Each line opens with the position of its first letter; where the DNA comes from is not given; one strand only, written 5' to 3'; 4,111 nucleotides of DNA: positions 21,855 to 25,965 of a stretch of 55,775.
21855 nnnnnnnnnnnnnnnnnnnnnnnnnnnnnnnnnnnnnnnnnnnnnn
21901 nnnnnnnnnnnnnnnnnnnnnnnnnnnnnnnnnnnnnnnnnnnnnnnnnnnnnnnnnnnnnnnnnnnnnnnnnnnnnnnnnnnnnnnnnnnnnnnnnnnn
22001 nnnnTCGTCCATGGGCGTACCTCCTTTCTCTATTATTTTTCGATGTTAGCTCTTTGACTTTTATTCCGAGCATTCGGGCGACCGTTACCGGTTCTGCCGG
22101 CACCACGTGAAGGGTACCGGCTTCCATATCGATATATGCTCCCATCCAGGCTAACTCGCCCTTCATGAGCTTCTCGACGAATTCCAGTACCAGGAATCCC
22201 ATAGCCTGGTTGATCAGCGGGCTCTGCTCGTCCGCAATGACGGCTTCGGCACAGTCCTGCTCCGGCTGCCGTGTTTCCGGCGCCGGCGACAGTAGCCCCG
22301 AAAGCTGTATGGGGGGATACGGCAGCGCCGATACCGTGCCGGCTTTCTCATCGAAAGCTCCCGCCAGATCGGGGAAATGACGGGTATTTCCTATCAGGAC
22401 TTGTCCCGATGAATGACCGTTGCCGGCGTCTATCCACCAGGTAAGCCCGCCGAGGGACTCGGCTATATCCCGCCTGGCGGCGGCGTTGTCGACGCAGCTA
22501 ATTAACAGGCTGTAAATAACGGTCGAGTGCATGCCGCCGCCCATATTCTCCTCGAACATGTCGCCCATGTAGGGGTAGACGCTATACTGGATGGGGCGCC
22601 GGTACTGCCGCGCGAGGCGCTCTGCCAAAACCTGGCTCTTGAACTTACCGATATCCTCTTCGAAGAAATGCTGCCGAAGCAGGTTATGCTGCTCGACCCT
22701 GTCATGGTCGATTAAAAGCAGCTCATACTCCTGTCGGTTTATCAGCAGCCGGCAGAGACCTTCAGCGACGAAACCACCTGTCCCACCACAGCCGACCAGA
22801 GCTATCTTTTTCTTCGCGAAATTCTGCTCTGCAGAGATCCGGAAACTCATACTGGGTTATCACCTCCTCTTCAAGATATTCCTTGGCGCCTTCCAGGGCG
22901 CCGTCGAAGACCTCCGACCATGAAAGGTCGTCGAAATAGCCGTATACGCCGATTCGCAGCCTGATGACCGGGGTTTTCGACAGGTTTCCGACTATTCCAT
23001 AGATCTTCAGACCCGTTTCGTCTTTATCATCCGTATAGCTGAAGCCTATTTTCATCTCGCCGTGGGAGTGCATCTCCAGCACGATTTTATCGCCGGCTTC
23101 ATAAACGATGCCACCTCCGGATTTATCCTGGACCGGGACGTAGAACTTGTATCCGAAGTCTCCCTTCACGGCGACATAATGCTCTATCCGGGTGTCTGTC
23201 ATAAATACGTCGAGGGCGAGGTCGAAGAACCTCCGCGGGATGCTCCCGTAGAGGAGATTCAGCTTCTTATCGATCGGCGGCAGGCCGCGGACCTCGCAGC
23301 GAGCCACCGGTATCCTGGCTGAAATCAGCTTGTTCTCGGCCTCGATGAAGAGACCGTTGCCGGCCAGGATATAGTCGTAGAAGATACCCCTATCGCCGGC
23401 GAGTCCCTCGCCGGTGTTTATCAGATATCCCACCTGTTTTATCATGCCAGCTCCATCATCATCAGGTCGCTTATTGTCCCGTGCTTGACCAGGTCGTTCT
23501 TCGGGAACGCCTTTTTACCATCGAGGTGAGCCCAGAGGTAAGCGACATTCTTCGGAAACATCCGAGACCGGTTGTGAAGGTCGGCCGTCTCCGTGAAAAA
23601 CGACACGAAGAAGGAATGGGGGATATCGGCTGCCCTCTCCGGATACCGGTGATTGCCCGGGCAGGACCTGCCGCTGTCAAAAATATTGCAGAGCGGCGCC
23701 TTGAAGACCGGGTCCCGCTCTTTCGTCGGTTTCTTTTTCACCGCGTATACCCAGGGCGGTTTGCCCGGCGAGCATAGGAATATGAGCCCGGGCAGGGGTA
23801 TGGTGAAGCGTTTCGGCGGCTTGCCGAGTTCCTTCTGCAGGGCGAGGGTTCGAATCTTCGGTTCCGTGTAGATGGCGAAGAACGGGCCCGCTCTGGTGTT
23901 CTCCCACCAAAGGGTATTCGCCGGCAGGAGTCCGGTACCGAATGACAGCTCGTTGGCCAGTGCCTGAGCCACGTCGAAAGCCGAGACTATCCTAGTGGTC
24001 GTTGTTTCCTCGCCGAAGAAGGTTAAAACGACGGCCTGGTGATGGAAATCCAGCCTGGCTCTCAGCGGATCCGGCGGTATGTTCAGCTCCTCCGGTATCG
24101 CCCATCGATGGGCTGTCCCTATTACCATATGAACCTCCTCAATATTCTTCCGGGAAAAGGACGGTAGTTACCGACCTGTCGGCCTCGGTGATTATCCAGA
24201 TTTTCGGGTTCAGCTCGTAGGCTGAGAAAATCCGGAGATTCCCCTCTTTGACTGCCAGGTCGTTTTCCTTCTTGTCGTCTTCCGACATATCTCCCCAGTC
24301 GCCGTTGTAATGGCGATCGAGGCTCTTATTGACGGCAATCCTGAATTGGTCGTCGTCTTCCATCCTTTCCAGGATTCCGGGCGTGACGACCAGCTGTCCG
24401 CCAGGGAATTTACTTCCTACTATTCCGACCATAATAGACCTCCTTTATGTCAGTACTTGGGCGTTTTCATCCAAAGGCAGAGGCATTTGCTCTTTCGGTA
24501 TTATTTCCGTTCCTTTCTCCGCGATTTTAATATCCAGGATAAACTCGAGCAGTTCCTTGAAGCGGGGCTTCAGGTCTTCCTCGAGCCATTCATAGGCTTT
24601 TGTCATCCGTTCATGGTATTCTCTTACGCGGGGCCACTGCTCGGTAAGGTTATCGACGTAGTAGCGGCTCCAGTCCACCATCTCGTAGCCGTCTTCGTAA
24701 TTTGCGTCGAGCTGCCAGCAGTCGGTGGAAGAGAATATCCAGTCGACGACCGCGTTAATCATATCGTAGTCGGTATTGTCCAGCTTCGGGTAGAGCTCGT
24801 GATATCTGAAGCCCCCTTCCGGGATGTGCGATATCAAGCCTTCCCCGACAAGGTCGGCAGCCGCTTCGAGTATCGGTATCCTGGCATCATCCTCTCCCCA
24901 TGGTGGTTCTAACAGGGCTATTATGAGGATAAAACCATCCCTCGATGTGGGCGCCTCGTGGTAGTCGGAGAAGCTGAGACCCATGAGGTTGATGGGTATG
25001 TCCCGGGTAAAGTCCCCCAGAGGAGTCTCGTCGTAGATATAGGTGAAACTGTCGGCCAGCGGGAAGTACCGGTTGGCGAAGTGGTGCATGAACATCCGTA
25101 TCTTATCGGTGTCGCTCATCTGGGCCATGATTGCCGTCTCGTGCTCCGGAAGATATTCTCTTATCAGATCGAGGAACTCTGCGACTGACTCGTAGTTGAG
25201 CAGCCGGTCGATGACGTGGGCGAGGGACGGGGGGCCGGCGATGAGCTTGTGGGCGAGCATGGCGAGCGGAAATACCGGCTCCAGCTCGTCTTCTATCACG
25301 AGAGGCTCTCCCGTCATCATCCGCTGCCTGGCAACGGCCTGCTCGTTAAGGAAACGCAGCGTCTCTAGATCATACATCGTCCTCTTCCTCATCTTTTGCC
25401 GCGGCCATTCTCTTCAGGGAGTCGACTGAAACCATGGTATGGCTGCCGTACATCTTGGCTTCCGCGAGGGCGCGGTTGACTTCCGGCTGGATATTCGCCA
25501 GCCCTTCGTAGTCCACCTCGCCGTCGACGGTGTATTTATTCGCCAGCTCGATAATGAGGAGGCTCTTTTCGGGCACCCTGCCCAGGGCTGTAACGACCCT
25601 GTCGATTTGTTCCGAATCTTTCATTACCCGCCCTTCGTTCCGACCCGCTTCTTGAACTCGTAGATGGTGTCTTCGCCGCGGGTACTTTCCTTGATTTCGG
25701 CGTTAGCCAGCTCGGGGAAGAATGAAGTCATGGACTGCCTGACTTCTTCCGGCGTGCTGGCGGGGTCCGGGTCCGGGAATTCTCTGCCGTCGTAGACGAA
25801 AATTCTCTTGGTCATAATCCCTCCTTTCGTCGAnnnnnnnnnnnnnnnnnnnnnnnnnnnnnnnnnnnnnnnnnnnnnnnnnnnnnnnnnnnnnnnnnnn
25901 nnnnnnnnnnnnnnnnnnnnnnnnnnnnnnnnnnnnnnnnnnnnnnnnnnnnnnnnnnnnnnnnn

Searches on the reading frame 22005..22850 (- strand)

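Call 100: search_protein_families(library=ncbifam, max_evalue=0.01, proteins=[window:22005-22850:-])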
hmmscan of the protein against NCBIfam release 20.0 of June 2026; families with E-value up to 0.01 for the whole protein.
window:22005-22850:- (282 aa): 18 families
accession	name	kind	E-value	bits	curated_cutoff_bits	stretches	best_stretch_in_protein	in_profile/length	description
TIGR03736.1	PRTRC_ThiF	hypoth_equivalog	8.9e-30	103.8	144.75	1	13-251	11-242/245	PRTRC system ThiF family protein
NF006395.0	PRK08644.1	equivalog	4.4e-14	52.6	159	1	8-82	25-95/215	sulfur carrier protein ThiS adenylyltransferase ThiF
NF058523.1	6A-MBL_cap2_3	equivalog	7.3e-12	44.6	320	1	4-86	289-367/665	anti-phage 6A-MBL system cap2_3 protein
TIGR02356.1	adenyl_thiF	equivalog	2.1e-10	40.3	275.25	1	7-162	15-162/203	thiazole biosynthesis adenylyltransferase ThiF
TIGR02354.1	thiF_fam2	equivalog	3.7e-10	40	152.2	1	9-81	17-85/200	thiamine biosynthesis protein ThiF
NF004804.0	PRK06153.1-3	equivalog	3.3e-08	32.9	340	1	7-133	173-290/401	hypothetical protein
NF011696.0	PRK15116.1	equivalog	6.2e-07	29.3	304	1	7-81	24-95/268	tRNA cyclic N6-threonylcarbamoyladenosine(37) synthase TcdA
NF006204.0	PRK08328.1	equivalog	5.5e-06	26.1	339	1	6-126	20-132/231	hypothetical protein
NF004806.0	PRK06153.2-1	subfamily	1.5e-05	24.2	479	1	8-134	161-278/379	hypothetical protein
NF009123.0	PRK12475.1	subfamily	7.5e-05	22.1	510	1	9-77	20-85/338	MoeB/ThiF family adenylyltransferase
NF004281.0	PRK05690.1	subfamily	0.00011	21.5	266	1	5-131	24-141/250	molybdopterin-synthase adenylyltransferase MoeB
NF004805.0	PRK06153.1-4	equivalog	0.00013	21.2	352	1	9-134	171-287/392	hypothetical protein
NF004803.0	PRK06153.1-2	equivalog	0.00029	20.2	419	1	10-147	179-306/400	hypothetical protein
NF006077.0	PRK08223.1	equivalog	0.00049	19.2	266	1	9-78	24-90/296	hypothetical protein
NF004111.0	PRK05600.1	equivalog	0.00063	19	437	1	4-81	32-106/371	ThiF family adenylyltransferase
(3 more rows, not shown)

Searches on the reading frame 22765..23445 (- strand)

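Call 100: search_protein_families(library=ncbifam, max_evalue=0.01, proteins=[window:22765-23445:-])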
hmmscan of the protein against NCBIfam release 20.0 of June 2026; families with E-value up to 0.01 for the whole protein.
window:22765-23445:- (227 aa): 1 family
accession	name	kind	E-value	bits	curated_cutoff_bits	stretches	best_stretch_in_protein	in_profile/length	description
TIGR03735.1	PRTRC_A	hypoth_equivalog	5.9e-12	45.5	101.8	1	25-174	29-191/192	PRTRC system protein A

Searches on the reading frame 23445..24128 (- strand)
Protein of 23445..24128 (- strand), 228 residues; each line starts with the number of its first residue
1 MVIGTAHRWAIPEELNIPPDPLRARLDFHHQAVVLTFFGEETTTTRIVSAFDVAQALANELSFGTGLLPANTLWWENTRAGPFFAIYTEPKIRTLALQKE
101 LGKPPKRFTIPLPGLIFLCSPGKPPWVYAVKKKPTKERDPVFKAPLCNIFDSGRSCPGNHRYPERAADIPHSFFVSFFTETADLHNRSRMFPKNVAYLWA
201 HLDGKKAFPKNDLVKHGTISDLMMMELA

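Call 100: search_protein_families(library=ncbifam, max_evalue=0.01, proteins=[window:23445-24128:-])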
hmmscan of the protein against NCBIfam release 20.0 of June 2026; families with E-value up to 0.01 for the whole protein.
window:23445-24128:- (228 aa): 1 family
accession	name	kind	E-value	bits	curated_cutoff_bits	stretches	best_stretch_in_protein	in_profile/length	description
TIGR03737.1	PRTRC_B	hypoth_equivalog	3e-15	56.2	131.45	1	52-223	49-223/228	PRTRC system protein B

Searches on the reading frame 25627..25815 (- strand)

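Call 100: search_protein_families(library=ncbifam, max_evalue=0.01, proteins=[window:25627-25815:-])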
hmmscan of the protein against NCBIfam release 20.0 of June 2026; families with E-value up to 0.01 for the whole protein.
window:25627-25815:- (63 aa): 1 family
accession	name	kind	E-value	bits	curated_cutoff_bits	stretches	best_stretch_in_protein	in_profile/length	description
TIGR03738.1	PRTRC_C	hypoth_equivalog_domain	1.8e-14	53.6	45.95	1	3-62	6-66/66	PRTRC system protein C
